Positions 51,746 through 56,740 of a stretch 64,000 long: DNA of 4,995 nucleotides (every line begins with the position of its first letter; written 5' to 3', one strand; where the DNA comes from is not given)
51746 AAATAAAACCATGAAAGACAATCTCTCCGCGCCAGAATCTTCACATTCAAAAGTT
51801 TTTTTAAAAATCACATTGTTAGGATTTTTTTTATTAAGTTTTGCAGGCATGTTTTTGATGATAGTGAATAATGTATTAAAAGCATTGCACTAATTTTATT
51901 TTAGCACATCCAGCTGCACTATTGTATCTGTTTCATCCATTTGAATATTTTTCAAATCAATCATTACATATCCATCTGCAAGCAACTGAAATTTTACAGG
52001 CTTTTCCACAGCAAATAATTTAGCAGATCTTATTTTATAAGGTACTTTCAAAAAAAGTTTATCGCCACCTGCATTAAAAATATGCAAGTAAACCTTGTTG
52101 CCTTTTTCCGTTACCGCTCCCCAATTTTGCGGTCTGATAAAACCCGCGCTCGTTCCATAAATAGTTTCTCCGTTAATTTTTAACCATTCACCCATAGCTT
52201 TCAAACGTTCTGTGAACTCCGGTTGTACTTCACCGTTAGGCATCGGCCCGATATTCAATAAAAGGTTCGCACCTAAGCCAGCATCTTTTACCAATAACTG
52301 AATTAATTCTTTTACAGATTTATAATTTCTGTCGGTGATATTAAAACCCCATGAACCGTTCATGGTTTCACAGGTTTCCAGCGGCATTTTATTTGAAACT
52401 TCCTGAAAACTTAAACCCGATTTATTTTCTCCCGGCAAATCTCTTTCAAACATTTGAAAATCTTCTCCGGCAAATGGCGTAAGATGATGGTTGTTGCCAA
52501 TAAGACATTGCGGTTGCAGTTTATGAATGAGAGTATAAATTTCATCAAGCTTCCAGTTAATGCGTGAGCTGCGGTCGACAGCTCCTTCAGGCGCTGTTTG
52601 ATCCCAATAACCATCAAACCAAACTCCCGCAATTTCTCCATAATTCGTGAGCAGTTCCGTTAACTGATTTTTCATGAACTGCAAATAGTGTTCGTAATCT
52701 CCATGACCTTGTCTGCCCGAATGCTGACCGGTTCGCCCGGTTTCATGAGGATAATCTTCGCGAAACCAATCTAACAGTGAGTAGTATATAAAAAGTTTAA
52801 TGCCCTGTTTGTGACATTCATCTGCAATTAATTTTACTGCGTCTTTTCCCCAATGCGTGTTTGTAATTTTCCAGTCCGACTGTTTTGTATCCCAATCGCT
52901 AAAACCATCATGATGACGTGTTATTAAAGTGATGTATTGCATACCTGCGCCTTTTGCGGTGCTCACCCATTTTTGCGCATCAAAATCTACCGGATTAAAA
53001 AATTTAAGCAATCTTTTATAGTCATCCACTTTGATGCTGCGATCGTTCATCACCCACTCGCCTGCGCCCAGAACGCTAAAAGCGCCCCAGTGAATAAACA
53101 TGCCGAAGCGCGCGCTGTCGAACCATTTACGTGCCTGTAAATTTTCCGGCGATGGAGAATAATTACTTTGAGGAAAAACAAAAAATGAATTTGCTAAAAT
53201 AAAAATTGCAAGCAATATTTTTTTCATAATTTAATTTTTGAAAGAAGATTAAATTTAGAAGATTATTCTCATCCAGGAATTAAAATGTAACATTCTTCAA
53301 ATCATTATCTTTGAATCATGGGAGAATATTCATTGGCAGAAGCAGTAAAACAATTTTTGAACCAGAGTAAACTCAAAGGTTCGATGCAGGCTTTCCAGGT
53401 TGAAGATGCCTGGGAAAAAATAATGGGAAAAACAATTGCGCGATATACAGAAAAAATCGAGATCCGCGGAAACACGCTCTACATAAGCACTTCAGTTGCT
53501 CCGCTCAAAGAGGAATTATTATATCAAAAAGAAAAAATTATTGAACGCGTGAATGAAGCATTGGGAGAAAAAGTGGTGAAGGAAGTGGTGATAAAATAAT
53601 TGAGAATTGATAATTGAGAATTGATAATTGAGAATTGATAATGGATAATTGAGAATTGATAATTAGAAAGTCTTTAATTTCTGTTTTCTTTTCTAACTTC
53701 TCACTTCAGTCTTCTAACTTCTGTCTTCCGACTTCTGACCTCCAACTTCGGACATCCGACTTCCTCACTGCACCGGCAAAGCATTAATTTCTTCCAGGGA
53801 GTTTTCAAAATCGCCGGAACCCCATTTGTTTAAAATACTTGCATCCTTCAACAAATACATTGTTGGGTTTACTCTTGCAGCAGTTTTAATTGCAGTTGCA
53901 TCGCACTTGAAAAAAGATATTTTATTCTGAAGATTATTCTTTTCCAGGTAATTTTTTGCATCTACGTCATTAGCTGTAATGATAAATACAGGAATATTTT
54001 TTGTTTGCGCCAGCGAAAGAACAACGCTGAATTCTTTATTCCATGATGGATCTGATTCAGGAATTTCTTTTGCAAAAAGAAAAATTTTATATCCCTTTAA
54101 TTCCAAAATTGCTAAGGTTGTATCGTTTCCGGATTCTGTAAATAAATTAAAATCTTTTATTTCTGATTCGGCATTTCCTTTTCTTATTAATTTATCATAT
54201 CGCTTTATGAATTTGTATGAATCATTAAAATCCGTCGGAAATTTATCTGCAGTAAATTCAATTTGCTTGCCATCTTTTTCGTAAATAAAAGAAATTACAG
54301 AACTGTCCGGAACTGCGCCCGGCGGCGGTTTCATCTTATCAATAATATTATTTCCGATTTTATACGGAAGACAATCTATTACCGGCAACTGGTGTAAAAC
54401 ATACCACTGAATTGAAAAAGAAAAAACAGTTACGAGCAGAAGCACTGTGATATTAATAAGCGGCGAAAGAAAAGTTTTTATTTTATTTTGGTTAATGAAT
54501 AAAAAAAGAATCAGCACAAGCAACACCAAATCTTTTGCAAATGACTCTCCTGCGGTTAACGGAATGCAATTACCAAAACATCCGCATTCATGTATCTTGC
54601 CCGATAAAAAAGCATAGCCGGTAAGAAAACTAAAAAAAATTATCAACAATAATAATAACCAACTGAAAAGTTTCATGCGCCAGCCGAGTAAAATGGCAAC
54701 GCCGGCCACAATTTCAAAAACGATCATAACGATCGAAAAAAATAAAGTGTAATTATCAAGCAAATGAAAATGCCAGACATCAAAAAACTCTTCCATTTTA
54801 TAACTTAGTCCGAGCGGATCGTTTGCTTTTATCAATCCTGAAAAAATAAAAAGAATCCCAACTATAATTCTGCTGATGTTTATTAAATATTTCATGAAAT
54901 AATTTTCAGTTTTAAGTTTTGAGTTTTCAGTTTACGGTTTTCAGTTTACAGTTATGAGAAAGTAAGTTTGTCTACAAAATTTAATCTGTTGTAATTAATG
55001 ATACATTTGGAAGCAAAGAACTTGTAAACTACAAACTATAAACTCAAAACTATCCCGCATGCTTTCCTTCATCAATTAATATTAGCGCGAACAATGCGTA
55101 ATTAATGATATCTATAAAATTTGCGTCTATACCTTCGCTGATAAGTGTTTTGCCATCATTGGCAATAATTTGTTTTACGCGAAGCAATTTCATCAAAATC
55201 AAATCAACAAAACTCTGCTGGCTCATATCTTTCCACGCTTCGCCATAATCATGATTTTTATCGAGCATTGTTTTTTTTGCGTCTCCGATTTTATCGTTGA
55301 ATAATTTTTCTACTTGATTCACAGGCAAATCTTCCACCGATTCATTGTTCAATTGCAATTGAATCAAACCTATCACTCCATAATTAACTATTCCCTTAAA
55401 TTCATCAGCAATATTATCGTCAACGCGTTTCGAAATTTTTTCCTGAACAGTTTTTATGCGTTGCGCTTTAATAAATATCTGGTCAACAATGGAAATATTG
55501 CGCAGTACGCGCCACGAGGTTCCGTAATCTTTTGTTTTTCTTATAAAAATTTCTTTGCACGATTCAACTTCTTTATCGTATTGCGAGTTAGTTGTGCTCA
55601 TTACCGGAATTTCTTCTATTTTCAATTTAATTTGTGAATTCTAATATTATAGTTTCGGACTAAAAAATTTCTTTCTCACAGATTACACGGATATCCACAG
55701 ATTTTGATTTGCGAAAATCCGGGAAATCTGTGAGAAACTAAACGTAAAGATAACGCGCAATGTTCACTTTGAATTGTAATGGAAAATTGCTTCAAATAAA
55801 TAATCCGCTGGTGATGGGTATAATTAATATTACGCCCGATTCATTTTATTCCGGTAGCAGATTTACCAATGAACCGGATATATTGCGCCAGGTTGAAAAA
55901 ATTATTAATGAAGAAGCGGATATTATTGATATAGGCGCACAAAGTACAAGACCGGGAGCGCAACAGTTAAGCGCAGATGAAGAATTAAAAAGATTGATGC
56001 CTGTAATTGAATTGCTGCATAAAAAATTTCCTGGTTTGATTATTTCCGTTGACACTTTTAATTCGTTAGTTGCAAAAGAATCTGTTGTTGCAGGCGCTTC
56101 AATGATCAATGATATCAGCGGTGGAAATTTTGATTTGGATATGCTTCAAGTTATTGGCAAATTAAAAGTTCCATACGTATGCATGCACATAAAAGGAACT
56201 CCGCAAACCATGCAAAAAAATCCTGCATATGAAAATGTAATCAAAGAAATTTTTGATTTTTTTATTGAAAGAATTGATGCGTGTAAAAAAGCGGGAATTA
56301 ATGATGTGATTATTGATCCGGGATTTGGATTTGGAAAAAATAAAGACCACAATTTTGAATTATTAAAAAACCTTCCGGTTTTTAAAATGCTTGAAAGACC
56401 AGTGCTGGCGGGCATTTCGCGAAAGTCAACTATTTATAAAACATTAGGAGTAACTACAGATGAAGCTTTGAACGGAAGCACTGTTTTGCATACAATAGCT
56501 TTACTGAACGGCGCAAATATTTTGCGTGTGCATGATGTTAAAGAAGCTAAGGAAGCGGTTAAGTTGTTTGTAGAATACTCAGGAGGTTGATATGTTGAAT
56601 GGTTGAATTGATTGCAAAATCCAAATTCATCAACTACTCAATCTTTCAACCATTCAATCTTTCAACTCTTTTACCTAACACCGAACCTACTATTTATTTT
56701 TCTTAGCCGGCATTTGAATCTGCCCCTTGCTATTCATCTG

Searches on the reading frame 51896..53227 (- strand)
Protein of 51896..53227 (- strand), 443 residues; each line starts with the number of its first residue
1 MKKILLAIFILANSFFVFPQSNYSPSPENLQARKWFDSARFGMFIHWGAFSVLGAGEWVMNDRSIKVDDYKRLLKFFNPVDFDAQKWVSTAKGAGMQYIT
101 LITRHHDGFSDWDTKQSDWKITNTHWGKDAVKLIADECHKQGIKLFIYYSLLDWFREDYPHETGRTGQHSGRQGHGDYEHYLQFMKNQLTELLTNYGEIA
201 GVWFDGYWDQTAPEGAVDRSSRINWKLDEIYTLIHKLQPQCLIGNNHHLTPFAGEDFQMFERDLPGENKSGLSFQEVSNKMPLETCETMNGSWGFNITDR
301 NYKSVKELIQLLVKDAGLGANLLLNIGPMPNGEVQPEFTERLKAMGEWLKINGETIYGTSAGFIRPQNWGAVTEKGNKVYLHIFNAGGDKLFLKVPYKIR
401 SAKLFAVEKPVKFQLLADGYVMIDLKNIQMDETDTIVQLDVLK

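Call 95: search_protein_families(library=pfam, proteins=[window:51896-53227:-], max_evalue=0.00001)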
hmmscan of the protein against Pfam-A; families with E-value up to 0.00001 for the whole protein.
window:51896-53227:- (443 aa): 1 family
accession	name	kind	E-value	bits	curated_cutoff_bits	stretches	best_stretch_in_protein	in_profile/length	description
PF01120.23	Alpha_L_fucos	-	6.9e-99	332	25.2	1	20-354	11-345/345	Alpha-L-fucosidase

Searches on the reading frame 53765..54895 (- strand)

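Call 96: search_protein_families(library=pfam, proteins=[window:53765-54895:-], max_evalue=0.00001)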
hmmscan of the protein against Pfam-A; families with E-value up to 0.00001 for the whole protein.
window:53765-54895:- (376 aa): 2 families
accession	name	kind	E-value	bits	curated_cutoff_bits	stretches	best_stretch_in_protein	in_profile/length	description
PF07291.16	MauE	-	5.8e-21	75.6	27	1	1-133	1-126/128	Methylamine utilisation protein MauE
PF07681.17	DoxX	-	3.5e-08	34.4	23.6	1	7-90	4-81/85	DoxX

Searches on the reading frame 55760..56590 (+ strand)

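Call 96: search_protein_families(library=pfam, proteins=[window:55760-56590:+], max_evalue=0.00001)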
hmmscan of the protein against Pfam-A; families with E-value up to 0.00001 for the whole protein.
window:55760-56590:+ (276 aa): 1 family
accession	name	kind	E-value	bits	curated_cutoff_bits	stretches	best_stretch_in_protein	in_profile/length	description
PF00809.28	Pterin_bind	-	6.4e-76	255.6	25.5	1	19-258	1-244/244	Pterin binding enzyme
